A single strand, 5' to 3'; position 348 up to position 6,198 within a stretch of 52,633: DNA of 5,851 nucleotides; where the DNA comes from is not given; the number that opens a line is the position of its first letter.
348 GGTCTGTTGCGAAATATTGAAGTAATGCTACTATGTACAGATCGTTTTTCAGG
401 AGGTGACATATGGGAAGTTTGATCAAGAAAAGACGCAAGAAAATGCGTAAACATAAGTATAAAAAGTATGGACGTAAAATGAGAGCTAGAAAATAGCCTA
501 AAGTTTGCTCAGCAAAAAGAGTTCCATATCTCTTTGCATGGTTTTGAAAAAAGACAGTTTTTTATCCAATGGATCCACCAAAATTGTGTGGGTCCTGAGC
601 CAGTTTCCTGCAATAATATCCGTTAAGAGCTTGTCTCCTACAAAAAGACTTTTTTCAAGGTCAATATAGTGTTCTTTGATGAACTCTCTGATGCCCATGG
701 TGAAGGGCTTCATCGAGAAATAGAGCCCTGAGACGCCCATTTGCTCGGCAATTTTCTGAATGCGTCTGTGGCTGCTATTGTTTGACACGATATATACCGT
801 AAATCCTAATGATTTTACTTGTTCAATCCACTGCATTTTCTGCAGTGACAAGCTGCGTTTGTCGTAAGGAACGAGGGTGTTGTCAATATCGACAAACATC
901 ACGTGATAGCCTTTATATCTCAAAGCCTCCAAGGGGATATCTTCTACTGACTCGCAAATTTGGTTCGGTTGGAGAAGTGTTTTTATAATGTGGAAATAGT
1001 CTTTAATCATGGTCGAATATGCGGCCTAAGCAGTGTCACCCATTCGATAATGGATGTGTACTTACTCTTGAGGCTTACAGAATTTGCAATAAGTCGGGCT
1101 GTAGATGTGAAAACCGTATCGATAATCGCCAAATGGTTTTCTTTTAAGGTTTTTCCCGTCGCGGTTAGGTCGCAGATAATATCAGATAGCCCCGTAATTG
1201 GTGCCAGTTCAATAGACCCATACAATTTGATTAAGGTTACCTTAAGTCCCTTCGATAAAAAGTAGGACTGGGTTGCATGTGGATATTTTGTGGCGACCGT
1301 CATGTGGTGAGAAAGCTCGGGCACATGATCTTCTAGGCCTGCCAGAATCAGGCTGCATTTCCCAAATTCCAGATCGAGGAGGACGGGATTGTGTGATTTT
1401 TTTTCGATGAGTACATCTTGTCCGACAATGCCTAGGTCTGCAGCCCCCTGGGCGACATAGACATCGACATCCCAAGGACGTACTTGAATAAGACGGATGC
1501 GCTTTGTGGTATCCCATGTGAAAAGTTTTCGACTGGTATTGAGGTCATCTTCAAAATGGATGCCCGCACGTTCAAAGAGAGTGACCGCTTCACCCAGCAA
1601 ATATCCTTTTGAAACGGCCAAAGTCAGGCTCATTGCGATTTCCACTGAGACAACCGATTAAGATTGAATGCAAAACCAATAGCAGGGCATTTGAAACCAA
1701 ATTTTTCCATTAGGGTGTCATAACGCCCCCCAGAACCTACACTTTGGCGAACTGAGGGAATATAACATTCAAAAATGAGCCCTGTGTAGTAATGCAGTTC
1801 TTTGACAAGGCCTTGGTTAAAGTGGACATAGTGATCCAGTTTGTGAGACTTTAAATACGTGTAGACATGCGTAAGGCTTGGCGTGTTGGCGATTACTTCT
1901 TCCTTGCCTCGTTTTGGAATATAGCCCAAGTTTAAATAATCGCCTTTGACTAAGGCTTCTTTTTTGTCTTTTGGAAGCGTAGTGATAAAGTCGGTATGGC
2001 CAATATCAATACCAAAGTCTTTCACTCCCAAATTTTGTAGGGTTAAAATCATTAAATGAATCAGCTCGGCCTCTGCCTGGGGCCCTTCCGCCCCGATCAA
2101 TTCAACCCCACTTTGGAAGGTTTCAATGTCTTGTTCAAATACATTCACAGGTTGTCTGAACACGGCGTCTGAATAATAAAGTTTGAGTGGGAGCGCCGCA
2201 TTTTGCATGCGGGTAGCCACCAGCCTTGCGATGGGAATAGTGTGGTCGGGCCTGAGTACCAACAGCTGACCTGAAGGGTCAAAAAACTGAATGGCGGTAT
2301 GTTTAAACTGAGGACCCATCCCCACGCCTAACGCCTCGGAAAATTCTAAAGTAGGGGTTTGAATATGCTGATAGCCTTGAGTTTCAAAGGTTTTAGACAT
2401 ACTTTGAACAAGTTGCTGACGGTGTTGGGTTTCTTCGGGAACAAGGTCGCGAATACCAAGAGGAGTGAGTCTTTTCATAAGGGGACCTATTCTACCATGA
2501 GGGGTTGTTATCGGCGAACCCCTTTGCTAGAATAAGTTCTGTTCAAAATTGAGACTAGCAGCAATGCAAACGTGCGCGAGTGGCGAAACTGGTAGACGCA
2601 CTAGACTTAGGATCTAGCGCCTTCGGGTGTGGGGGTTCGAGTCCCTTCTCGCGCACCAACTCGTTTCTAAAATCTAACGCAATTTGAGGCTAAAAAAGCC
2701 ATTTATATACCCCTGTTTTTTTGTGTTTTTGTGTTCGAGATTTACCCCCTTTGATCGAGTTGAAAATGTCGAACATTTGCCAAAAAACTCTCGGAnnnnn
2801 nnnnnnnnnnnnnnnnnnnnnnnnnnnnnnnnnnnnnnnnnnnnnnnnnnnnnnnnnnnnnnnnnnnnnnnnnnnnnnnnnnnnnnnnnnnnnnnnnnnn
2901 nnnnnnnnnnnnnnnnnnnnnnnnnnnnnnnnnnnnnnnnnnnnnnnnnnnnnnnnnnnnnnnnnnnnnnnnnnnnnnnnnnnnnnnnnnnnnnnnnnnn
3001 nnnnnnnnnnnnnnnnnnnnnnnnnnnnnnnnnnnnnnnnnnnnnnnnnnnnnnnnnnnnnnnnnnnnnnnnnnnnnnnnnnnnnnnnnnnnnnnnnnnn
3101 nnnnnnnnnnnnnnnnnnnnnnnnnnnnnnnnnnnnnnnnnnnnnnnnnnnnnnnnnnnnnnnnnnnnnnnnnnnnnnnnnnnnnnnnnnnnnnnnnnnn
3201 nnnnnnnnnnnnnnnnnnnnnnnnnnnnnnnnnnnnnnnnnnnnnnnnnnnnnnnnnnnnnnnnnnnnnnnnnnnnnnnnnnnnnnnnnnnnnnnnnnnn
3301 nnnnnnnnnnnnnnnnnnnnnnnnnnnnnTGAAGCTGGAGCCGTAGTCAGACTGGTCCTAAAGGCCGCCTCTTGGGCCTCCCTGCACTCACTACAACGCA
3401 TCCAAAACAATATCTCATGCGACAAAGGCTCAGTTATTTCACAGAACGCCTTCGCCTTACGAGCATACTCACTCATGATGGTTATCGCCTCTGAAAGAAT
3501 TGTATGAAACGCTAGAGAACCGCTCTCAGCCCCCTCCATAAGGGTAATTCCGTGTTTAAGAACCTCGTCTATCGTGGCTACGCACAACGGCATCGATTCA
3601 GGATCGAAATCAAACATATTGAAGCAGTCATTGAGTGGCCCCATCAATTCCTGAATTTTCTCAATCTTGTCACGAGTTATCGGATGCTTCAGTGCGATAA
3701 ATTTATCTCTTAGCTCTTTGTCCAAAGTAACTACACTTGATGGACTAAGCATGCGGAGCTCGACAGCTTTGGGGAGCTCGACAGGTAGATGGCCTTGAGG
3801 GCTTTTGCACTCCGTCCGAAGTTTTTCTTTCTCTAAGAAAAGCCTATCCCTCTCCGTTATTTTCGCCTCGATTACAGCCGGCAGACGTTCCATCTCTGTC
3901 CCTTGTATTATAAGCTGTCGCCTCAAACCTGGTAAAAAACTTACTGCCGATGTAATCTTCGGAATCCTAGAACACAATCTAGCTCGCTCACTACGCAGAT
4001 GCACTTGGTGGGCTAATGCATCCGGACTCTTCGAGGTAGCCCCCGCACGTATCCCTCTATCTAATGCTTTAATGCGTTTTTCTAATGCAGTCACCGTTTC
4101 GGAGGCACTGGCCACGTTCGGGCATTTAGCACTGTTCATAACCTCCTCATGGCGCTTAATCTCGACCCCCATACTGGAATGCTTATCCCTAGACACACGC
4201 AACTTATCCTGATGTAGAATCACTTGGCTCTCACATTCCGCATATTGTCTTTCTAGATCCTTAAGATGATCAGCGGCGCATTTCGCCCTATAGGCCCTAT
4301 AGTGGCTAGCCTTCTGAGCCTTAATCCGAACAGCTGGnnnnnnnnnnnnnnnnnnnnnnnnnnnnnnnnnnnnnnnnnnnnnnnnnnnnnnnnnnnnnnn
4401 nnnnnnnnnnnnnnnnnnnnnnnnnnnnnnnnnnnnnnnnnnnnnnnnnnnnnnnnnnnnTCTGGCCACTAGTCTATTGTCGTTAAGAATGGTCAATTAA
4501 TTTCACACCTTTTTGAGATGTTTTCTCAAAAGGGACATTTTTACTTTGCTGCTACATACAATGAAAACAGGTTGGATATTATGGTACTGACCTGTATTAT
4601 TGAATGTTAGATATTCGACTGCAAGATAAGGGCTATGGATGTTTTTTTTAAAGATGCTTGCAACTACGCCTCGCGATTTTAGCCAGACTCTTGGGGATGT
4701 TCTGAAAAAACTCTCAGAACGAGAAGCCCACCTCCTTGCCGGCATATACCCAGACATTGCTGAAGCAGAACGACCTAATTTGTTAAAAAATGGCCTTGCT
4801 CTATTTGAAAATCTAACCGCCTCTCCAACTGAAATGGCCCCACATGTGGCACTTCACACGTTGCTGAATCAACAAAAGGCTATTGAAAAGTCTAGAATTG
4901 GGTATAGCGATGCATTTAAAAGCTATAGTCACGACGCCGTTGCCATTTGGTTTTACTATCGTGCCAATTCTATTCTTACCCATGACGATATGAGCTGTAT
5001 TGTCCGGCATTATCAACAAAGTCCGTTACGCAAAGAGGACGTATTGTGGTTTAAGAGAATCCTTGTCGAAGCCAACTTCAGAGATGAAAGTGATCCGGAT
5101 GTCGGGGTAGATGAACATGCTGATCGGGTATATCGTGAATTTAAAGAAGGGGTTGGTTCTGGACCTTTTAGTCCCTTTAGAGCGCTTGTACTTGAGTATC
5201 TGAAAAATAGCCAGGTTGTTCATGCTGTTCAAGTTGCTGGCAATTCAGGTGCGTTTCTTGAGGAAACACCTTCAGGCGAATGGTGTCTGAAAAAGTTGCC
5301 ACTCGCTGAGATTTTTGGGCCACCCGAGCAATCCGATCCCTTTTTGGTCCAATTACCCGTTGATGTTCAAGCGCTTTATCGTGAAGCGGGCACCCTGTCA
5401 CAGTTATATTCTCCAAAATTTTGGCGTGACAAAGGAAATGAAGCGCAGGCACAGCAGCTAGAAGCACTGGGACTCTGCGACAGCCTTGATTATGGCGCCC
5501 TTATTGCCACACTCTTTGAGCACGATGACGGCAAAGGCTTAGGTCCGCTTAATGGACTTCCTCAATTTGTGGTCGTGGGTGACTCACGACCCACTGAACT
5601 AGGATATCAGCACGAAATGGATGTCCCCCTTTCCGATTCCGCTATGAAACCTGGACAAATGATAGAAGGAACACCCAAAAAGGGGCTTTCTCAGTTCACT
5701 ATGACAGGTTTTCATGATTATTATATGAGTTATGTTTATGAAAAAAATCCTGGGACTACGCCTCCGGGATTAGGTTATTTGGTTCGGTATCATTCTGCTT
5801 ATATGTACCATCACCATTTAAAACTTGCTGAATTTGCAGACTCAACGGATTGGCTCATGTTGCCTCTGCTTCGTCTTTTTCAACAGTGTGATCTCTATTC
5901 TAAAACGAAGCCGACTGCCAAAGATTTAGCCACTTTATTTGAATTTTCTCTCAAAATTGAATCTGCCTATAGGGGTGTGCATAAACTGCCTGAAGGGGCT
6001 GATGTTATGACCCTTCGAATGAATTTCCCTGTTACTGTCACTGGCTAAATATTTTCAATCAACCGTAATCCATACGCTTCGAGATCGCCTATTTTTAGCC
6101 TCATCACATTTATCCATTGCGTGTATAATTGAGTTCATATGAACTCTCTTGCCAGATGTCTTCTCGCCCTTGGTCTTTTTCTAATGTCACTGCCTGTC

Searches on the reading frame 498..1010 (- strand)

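Call 5: search_protein_families(library=pfam, proteins=[window:498-1010:-], max_evalue=0.01)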
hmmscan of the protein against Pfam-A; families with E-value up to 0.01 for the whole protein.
window:498-1010:- (170 aa): 5 families
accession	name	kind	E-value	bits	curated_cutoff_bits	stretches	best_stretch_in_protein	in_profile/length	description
PF09419.16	PGP_phosphatase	-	4.2e-07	30.1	20.4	1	12-141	16-159/168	Mitochondrial PGP phosphatase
PF13242.12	Hydrolase_like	-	4.8e-06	26.8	22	1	101-145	4-48/75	HAD-hyrolase-like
PF00702.32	Hydrolase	-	5.7e-06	27.3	26.4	1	31-136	76-188/191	haloacid dehalogenase-like hydrolase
PF08282.18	Hydrolase_3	-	6.3e-06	26.5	20.9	1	39-98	2-59/255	haloacid dehalogenase-like hydrolase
PF13419.12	HAD_2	-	0.00011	22.8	23.8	1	62-145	88-178/178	Haloacid dehalogenase-like hydrolase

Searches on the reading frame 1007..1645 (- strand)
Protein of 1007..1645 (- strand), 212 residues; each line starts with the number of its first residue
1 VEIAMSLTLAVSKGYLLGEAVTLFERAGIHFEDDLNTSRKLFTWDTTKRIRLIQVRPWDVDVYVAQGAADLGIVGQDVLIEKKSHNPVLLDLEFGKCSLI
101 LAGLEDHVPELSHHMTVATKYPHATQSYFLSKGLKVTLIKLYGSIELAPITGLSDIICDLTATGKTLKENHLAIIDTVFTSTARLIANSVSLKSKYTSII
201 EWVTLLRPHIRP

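Call 5: search_protein_families(library=pfam, proteins=[window:1007-1645:-], max_evalue=0.01)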
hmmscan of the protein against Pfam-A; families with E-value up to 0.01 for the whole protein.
window:1007-1645:- (212 aa): 1 family
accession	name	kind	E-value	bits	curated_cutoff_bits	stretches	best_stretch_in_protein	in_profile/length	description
PF01634.23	HisG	-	5.8e-49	166.5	25.5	1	56-206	1-156/158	ATP phosphoribosyltransferase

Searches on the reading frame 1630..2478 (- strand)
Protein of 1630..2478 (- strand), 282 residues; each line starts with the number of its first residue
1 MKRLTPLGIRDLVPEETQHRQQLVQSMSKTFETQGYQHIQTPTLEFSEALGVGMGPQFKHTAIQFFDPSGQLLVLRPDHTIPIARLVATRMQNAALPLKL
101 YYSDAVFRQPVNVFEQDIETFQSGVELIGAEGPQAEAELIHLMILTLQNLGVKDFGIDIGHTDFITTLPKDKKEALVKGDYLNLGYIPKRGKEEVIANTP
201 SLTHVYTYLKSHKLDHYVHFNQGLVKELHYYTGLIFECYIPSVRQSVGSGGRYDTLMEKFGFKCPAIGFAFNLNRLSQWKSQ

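Call 5: search_protein_families(library=pfam, proteins=[window:1630-2478:-], max_evalue=0.01)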
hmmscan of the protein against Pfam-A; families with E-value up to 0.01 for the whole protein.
window:1630-2478:- (282 aa): 2 families
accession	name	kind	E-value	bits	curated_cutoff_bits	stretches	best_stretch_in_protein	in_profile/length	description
PF13393.11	tRNA-synt_His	-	3.8e-61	207.4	25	2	8-169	1-160/308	Histidyl-tRNA synthetase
PF00587.30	tRNA-synt_2b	-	0.0074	16.8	29.3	0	68-154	6-98/179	tRNA synthetase class II core domain (G, H, P, S and T)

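Call 12: find_related_loci(query=window:1630-2478:-, collection=genome_contigs, flank=10000)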
Query window:1630-2478:- (282 aa) in genome_contigs; peptide patterns used: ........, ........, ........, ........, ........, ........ (x = any residue, [..] = any of these).
41 stretches matched a pattern, but none encodes a relative of the query by tblastn (E <= 1e-3).

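Call 26: find_related_loci(query=window:1630-2478:-, collection=metagenome_contigs, flank=10000)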
Query window:1630-2478:- (282 aa) in metagenome_contigs; peptide patterns used: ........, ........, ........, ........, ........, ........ (x = any residue, [..] = any of these).
79 stretches matched a pattern, but none encodes a relative of the query by tblastn (E <= 1e-3).

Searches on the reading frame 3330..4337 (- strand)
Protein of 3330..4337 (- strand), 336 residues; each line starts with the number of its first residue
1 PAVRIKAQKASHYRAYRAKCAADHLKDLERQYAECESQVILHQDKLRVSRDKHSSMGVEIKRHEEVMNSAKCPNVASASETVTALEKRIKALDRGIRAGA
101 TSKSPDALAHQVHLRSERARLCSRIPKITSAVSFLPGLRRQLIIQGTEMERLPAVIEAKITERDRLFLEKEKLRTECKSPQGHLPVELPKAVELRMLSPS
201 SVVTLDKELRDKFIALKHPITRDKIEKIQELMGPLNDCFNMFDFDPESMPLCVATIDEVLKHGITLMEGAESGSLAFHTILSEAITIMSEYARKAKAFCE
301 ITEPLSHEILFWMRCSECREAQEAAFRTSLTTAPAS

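Call 58: predict_structure(protein=window:3330-4337:-)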
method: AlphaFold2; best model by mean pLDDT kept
length: 336 residues; sequences in the alignment: 1
mean_pLDDT: 67.1   pTM: 0.46
mean pLDDT of the five models: 67.1, 49.1, 45.7, 43.2, 43.0
residues with pLDDT >= 90: 108; 70-90: 51; 50-70: 71; < 50: 106
segments of 3 or more residues with pLDDT < 50: 1-8, 181-210, 212-214, 216-220, 234-247, 271-273, 298-336
pLDDT, mean of each block of 10 residues (from residue 1): 41 63 86 95 96 95 89 84 93 91 88 93 91 92 94 96 94 74 35 31 39 45 53 49 48 58 57 51 54 49 35 36 41 35
secondary structure, 60 per line:
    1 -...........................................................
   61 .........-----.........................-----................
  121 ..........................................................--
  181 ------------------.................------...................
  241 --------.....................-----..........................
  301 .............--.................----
elements in order: H2-69 H75-99 H105-178 H199-215 H222-240 H249-269 H275-313 H316-332

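Call 66: fold_search(model_id=the predicted structure, library=pdb)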
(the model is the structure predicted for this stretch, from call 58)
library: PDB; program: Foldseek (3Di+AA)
matches with E <= 10: 549; with E <= 0.001: 0
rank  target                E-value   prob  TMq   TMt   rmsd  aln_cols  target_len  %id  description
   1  6h6e_A                5.2e-02  0.96  0.30  0.06  17.0       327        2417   13  PTC3 holotoxin complex from Photorhabdus luminecens in prepore state (TcdA1, TcdB2, TccC3) (released 2018-10-03)
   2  7nyw_B                1.1e-01  0.23  0.14  0.06  33.6       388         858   12  Cryo-EM structure of the MukBEF-MatP-DNA head module (released 2021-07-07)
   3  6z6f_C                1.2e-01  0.92  0.22  0.16   9.1       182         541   13  HDAC-PC (released 2021-02-17)
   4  7zr1_D                1.2e-01  0.69  0.26  0.14  53.2       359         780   12  Chaetomium thermophilum Mre11-Rad50-Nbs1 complex bound to ATPyS (composite structure) (released 2023-01-11)
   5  6h6f_A                1.5e-01  0.89  0.30  0.06  16.9       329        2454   13  PTC3 holotoxin complex from Photorhabdus luminiscens - Mutant TcC-D651A (released 2018-10-03)
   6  6ewy                  1.5e-01  0.80  0.20  0.26  10.1       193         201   13  RipA Peptidoglycan hydrolase (Rv1477, Mycobacterium tuberculosis) N-terminal domain (released 2018-05-02)
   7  9qxx_A                1.5e-01  0.30  0.17  0.10  25.5       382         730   13  JetABC DNA loaded state dimer (released 2025-10-01)
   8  9hmx_A                1.6e-01  0.77  0.21  0.29   9.5       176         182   13  Structure of SteB-RipA complex from Mycobacterium tuberculosis (released 2025-07-30)
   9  5k7v_A                1.7e-01  0.47  0.19  0.22  42.6       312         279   10  Computational Design of Self-Assembling Cyclic Protein Homooligomers (released 2017-04-12)
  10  8i4v_A                1.7e-01  0.44  0.20  0.22  17.2       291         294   12  Cryo-EM structure of 5-subunit Smc5/6 arm region (released 2024-06-26)
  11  7zr1_C                1.9e-01  0.85  0.33  0.16  43.6       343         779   14  Chaetomium thermophilum Mre11-Rad50-Nbs1 complex bound to ATPyS (composite structure) (released 2023-01-11)
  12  9c4k_B                2.0e-01  0.28  0.18  0.05  24.3       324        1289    9  Yersinia entomophaga holotoxin complex in prepore conformation (released 2025-12-31)
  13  5xg2                  2.1e-01  0.60  0.19  0.25  16.4       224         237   18  Crystal structure of a coiled-coil segment (residues 345-468 and 694-814) of Pyrococcus yayanosii Smc (released 2017-06-07)
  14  6rw6_A                2.3e-01  0.75  0.29  0.05  20.2       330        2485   13  Cryo-EM structure of Photorhabdus luminescens TcdA1 (released 2019-10-23)
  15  6rw8_A                2.5e-01  0.99  0.32  0.06   8.2       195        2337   13  Cryo-EM structure of Xenorhabdus nematophila XptA1 (released 2019-10-23)
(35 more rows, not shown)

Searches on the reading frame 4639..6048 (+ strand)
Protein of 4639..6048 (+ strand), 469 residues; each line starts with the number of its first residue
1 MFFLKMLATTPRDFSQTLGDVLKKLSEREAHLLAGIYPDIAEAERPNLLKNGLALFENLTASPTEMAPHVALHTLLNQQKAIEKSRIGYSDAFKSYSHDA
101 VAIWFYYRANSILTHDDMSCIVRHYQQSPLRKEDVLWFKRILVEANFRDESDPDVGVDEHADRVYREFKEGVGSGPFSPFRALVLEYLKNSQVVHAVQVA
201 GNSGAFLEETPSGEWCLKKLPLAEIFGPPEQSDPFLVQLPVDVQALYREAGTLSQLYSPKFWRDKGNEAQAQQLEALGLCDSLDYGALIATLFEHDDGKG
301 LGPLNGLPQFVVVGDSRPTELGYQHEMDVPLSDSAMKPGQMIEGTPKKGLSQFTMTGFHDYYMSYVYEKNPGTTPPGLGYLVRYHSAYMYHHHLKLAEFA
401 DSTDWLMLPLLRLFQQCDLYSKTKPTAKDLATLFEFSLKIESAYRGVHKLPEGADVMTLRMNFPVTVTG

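Call 5: search_protein_families(library=pfam, proteins=[window:4639-6048:+], max_evalue=0.01)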
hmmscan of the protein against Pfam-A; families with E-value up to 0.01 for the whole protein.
window:4639-6048:+ (469 aa): 1 family
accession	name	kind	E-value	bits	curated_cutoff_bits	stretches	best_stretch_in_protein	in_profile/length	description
PF05153.21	MIOX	-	1.1e-13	51.9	25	1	293-427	85-226/249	Myo-inositol oxygenase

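Call 38: search_protein_families(library=ncbifam, proteins=[window:4639-6048:+], max_evalue=0.1)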
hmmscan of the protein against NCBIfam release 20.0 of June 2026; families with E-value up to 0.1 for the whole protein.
window:4639-6048:+ (469 aa): 0 families

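Call 39: search_protein_families(library=phrogs, proteins=[window:4639-6048:+], max_evalue=0.1)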
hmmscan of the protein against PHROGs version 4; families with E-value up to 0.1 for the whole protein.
window:4639-6048:+ (469 aa): 0 families

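Call 40: search_protein_families(library=padloc, proteins=[window:4639-6048:+], max_evalue=0.1)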
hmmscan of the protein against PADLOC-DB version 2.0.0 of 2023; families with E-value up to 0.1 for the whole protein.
window:4639-6048:+ (469 aa): 0 families

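Call 46: find_homologous_proteins(query=window:4639-6048:+, max_evalue=0.00001)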
Query window:4639-6048:+ (469 aa): 1 proteins with E <= 0.00001 among 8000 candidates.
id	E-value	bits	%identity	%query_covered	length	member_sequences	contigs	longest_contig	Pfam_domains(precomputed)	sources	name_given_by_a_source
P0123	0.0e+0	1086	100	100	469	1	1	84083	PF05153.22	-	-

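Call 67: search_solved_structures(query=window:4639-6048:+, max_evalue=0.01, show_alignments=1)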
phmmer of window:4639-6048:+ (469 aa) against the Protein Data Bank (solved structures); distinct sequences matched with E-value up to 0.01: 2.
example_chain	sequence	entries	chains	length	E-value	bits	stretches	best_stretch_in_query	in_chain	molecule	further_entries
2ibn_A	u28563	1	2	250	1.2e-11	47.3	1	294-426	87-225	Inositol oxygenase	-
2huo_A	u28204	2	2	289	4.1e-08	35.6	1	295-433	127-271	Inositol oxygenase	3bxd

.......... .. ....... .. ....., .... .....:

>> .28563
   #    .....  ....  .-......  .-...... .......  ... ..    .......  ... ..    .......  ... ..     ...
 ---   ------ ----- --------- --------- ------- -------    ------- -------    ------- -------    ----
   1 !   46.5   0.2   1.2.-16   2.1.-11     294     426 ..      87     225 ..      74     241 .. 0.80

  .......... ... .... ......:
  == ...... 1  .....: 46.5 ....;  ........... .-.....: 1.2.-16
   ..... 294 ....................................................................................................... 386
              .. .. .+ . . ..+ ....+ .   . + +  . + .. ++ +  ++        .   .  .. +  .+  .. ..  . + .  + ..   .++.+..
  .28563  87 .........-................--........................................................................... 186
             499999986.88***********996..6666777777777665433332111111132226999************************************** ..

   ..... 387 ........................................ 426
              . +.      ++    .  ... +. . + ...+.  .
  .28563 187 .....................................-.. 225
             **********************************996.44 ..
